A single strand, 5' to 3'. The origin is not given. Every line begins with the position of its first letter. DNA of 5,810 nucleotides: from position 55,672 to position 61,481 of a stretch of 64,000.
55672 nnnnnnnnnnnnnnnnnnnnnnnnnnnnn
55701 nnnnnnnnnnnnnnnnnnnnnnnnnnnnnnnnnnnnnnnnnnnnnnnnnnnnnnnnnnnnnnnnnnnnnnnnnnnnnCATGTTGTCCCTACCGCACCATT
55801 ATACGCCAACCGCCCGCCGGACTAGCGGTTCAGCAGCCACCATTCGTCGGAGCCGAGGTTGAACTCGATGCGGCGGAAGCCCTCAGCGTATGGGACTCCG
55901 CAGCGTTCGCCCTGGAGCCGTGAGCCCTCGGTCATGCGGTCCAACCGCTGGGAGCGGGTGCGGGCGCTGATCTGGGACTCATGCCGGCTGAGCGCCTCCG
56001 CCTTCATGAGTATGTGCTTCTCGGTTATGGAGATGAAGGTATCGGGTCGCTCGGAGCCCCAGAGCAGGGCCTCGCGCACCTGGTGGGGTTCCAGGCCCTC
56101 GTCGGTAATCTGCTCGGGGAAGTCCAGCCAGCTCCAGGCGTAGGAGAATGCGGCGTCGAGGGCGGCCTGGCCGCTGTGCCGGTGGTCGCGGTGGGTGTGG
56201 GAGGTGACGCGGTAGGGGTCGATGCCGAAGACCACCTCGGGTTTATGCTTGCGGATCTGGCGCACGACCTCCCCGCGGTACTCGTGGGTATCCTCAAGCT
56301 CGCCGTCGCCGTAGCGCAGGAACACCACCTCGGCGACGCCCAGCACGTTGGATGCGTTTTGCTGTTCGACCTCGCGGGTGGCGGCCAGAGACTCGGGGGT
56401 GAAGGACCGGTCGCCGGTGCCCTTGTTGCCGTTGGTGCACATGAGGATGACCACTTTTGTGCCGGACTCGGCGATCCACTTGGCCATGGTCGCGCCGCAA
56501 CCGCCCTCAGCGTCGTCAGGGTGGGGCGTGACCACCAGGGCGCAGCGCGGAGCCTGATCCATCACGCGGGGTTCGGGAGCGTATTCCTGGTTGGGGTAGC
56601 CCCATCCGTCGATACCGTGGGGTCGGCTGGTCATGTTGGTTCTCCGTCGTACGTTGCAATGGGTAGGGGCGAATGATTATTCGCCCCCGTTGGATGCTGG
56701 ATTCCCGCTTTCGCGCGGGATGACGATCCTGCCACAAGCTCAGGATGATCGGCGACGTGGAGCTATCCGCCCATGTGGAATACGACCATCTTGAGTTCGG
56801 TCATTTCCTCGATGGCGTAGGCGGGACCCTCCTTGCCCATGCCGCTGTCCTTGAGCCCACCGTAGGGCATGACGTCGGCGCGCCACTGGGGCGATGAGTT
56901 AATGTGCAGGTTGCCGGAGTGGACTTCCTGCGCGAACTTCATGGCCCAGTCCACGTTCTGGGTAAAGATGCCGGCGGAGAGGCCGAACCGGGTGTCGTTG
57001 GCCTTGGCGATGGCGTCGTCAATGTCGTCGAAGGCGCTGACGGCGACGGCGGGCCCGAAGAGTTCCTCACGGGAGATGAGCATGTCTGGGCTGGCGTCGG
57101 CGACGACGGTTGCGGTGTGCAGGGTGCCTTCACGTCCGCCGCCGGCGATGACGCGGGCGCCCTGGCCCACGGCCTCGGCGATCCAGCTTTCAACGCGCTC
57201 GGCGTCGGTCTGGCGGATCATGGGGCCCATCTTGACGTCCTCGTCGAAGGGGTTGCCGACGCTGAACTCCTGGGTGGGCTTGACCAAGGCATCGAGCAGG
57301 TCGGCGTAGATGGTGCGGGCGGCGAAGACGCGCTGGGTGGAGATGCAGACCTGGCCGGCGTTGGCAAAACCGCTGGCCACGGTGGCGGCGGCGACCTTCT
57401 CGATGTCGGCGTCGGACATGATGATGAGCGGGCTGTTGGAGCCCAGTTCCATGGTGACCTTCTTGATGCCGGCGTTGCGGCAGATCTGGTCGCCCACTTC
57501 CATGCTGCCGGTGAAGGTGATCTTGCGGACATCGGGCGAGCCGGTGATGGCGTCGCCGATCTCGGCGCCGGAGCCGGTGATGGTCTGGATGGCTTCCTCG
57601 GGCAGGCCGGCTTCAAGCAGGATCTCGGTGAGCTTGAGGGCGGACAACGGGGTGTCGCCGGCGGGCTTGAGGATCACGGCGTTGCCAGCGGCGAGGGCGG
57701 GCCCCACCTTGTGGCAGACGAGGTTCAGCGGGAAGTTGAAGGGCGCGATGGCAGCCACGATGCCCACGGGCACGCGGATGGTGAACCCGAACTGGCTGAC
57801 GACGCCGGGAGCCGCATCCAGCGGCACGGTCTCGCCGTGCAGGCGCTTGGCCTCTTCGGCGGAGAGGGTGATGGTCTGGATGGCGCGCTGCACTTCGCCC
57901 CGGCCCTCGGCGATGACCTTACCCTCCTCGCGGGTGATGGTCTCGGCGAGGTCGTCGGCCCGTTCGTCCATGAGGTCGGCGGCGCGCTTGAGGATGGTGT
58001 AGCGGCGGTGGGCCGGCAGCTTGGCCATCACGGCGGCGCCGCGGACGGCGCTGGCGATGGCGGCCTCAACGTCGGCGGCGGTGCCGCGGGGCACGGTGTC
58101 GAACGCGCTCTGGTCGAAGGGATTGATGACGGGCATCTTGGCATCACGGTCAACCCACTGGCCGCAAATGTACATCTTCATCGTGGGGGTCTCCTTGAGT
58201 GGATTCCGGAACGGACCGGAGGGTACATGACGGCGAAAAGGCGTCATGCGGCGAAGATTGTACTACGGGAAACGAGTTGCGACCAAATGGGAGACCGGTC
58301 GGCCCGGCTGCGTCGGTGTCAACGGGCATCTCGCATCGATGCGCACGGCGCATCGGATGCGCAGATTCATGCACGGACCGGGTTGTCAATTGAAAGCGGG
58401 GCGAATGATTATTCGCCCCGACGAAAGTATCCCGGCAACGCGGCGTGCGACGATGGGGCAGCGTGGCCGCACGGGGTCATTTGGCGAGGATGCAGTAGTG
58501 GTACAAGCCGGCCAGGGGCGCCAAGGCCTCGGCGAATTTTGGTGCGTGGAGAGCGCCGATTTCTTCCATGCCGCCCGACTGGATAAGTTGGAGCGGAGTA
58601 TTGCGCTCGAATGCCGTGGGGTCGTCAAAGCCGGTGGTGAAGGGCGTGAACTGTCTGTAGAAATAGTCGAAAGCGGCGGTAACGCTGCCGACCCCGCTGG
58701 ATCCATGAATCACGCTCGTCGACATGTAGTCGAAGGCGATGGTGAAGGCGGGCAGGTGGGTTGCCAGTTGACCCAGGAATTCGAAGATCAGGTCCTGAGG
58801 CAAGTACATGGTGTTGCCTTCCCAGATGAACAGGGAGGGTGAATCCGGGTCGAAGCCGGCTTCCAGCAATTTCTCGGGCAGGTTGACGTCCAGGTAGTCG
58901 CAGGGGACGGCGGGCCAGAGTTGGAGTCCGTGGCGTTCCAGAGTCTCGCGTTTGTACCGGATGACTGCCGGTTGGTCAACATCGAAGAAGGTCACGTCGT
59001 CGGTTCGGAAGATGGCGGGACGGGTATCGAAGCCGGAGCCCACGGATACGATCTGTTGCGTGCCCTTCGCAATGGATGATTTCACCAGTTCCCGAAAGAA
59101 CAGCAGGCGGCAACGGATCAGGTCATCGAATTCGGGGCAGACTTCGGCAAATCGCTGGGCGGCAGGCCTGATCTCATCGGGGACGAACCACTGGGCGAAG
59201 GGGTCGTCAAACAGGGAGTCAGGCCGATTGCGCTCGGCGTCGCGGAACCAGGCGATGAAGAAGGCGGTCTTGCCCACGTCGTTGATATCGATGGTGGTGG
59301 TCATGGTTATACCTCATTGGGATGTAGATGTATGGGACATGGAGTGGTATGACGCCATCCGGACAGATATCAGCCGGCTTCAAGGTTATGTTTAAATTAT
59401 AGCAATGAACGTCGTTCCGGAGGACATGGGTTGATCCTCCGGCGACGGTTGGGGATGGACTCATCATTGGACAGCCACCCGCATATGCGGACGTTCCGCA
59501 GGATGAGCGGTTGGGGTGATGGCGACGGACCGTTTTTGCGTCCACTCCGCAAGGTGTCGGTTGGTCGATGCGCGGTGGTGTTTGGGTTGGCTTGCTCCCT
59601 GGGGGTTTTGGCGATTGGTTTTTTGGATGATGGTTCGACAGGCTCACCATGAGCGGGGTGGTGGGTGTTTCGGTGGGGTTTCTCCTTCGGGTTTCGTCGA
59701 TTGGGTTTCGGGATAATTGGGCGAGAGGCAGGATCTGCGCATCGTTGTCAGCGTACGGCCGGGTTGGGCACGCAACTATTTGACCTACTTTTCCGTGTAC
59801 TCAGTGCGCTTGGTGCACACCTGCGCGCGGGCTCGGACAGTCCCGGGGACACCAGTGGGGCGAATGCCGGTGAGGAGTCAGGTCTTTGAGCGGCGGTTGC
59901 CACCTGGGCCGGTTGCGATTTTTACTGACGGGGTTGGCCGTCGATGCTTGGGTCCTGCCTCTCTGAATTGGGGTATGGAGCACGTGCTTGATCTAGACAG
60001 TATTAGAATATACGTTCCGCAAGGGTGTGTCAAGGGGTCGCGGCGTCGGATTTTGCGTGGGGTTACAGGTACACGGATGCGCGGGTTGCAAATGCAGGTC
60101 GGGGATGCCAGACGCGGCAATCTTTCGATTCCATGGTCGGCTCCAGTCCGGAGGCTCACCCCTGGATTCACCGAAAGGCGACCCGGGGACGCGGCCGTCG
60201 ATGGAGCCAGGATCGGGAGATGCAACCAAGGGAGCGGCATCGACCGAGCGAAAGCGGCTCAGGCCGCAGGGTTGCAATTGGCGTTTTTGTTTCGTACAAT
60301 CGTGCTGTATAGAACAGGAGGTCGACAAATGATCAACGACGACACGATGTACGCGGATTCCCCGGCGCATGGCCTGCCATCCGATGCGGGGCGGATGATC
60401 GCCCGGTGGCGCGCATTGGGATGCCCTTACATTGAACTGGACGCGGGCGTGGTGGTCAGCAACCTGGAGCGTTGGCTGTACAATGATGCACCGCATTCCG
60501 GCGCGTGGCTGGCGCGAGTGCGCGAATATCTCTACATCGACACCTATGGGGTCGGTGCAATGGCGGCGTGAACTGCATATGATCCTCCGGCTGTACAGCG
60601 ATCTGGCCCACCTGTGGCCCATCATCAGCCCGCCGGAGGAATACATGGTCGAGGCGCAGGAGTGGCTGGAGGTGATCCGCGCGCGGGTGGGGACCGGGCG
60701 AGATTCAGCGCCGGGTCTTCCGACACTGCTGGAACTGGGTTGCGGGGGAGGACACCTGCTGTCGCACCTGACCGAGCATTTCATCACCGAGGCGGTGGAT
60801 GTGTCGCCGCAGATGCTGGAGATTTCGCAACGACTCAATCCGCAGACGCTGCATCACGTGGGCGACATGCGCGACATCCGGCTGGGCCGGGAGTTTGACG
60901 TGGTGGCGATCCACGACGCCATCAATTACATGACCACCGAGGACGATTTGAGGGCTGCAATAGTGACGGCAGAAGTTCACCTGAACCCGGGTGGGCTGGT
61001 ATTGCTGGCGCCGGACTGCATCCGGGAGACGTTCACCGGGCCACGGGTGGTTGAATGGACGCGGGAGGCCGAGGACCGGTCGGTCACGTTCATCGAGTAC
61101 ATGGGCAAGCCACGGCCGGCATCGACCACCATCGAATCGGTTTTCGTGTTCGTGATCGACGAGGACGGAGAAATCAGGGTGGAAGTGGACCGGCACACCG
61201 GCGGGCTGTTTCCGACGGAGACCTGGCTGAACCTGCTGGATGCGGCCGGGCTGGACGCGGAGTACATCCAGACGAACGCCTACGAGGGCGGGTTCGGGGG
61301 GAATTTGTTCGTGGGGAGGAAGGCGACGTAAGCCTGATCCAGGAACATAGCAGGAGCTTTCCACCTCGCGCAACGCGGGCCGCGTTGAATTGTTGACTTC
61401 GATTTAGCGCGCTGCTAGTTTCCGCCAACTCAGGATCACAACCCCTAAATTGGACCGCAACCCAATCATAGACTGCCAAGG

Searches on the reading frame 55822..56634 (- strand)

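Call 53: search_protein_families(library=pfam, proteins=[window:55822-56634:-], max_evalue=0.01)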
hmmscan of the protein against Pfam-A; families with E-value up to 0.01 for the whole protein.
window:55822-56634:- (270 aa): 1 family
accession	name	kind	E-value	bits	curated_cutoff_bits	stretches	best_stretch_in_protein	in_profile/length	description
PF02585.22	PIG-L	-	3.8e-29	102.2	28.2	1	33-161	1-128/129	GlcNAc-PI de-N-acetylase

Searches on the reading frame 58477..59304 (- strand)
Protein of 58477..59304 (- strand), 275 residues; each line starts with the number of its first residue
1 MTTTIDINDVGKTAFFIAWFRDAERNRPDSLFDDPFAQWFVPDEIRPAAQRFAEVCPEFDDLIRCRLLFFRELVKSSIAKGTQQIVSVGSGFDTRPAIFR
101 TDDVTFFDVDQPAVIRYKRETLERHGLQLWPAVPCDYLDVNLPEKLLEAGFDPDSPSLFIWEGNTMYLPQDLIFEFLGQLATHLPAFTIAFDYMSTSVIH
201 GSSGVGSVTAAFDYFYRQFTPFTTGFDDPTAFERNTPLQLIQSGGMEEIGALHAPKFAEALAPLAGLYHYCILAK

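Call 14: search_protein_families(library=pfam, proteins=[window:58477-59304:-])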
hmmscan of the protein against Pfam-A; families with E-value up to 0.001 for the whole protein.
window:58477-59304:- (275 aa): 1 family
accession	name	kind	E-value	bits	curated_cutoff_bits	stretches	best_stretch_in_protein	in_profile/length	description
PF04072.20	LCM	-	1.7e-32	113.2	22.3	1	14-175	1-181/187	Leucine carboxyl methyltransferase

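Call 16: find_encoding_contigs(protein=window:58477-59304:-, flank=10000, max_places=10)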
Protein window:58477-59304:- (275 aa): no gene with exactly this product is on record in the collection.

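Call 45: find_homologous_proteins(query=window:58477-59304:-, max_evalue=1e-40)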
Query window:58477-59304:- (275 aa): 82 proteins with E <= 1e-40 among 1842 candidates.
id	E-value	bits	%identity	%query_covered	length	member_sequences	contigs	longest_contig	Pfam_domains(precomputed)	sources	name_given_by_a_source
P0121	2.4e-180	616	97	100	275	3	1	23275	PF04072.21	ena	-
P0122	2.3e-154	531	82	100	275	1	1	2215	PF04072.21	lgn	-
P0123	2.5e-149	514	79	100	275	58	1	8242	PF04072.21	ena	-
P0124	7.5e-147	506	79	100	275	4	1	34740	PF04072.21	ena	-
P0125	1.0e-146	506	79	100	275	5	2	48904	PF04072.21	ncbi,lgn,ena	-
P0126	1.3e-144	499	75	100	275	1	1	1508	PF04072.21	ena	-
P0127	3.0e-144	498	77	100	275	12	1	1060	PF04072.21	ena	-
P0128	4.2e-144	497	77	100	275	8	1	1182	PF04072.21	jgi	jgi:methyltransferase (TIGR00027 family)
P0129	5.9e-144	497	77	100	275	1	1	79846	PF04072.21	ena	-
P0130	6.3e-144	496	77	100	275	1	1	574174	PF04072.21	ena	-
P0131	1.3e-143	495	75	100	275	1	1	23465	PF04072.21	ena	-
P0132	3.1e-142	491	76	100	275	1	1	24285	PF04072.21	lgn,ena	-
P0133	3.1e-142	491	75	100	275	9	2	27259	PF04072.21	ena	-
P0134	3.0e-137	475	75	100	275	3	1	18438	PF04072.21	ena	-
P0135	7.3e-137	473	74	100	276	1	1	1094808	PF04072.21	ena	-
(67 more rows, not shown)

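Call 46: find_encoding_contigs(protein=P0121, flank=10000, max_places=5)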
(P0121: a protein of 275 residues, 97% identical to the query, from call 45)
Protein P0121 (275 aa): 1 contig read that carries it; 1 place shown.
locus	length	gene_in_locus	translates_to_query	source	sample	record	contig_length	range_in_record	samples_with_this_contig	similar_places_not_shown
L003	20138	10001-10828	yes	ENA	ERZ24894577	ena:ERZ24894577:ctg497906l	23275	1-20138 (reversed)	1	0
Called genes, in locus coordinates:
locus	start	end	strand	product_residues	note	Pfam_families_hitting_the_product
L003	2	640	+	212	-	-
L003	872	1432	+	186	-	PF00111:Fer2, PF01799:Fer2_2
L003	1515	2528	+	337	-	PF12006:DUF3500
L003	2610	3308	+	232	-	PF05685:Uma2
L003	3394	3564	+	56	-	-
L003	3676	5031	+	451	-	PF16952:Gln-synt_N_2, PF00120:Gln-synt_C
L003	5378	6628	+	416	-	PF00464:SHMT, PF00155:Aminotran_1_2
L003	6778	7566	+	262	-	PF08980:DUF1883, PF01582:TIR, PF13676:TIR_2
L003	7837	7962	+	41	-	-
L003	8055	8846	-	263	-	PF13489:Methyltransf_23, PF08241:Methyltransf_11, PF08242:Methyltransf_12, PF13649:Methyltransf_25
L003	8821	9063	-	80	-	-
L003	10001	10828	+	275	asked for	PF04072:LCM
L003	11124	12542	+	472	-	PF00171:Aldedh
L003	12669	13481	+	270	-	PF02585:PIG-L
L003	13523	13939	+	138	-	-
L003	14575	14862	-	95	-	PF00857:Isochorismatase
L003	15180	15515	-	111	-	-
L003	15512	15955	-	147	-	-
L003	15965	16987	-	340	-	PF00296:Bac_luciferase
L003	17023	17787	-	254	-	PF28530:DUF8426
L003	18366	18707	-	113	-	PF18765:Polbeta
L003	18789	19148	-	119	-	PF01329:Pterin_4a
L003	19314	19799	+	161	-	-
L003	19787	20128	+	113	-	PF01261:AP_endonuc_2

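Call 47: find_encoding_contigs(protein=P0125, flank=10000, max_places=5)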
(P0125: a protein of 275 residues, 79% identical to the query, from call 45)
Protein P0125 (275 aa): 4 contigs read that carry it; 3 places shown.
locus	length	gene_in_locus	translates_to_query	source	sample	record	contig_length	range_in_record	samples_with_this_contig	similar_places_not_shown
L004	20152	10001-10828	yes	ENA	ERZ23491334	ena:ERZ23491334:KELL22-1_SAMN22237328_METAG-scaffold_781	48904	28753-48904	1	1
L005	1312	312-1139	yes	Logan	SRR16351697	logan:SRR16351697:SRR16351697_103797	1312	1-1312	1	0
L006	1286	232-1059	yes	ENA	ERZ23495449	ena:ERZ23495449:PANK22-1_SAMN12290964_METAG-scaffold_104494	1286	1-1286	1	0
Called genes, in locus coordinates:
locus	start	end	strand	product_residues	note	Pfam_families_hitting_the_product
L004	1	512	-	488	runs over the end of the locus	PF00308:Bac_DnaA, PF00004:AAA (weak), PF01695:IstB_IS21, PF08299:Bac_DnaA_C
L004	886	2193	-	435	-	PF01555:N6_N4_Mtase, PF01170:UPF0020 (faint), PF08241:Methyltransf_11 (faint)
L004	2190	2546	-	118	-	-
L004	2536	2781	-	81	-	-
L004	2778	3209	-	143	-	-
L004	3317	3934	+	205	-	PF00583:Acetyltransf_1, PF13508:Acetyltransf_7 (faint)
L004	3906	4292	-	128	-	PF05942:PaREP1 (weak)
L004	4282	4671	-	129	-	-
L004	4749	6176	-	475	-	PF07690:MFS_1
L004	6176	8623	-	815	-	PF02515:CoA_transf_3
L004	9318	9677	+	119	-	PF01936:NYN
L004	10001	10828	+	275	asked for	PF04072:LCM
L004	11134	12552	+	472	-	PF00171:Aldedh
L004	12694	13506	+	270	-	PF02585:PIG-L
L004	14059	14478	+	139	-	-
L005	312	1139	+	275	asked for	PF04072:LCM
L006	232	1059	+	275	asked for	PF04072:LCM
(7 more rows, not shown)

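Call 50: find_encoding_contigs(protein=P0122, flank=10000, max_places=5)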
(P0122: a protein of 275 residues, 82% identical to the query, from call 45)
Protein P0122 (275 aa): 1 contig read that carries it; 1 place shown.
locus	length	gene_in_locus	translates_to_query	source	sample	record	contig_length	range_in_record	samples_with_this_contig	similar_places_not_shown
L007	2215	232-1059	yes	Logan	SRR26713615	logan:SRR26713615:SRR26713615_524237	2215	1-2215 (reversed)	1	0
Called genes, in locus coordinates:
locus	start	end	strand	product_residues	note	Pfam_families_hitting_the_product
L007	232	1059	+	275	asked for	PF04072:LCM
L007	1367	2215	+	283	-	?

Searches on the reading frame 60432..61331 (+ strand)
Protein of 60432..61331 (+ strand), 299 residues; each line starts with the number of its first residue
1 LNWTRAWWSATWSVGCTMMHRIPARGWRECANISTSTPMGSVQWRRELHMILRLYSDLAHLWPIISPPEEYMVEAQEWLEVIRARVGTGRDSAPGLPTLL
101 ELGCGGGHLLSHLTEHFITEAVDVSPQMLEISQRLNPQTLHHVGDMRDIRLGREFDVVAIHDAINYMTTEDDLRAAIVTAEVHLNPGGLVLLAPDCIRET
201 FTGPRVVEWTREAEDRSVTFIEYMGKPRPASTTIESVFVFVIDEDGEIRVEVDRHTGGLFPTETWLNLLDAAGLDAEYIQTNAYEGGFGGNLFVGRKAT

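Call 14: search_protein_families(library=pfam, proteins=[window:60432-61331:+])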
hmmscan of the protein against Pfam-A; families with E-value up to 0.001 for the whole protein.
window:60432-61331:+ (299 aa): 5 families
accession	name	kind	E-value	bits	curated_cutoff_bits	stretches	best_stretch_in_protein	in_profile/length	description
PF13649.12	Methyltransf_25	-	2.1e-11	44.8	27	1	100-188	2-97/97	Methyltransferase domain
PF08242.18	Methyltransf_12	-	5.3e-11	43.6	30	1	100-189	1-97/98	Methyltransferase domain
PF08241.18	Methyltransf_11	-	3.2e-10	41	21.2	1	100-191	1-94/95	Methyltransferase domain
PF13489.12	Methyltransf_23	-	1.1e-08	35.4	27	1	97-274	24-159/164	Methyltransferase domain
PF13847.12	Methyltransf_31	-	4.4e-05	23.6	27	1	98-193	6-110/145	Methyltransferase domain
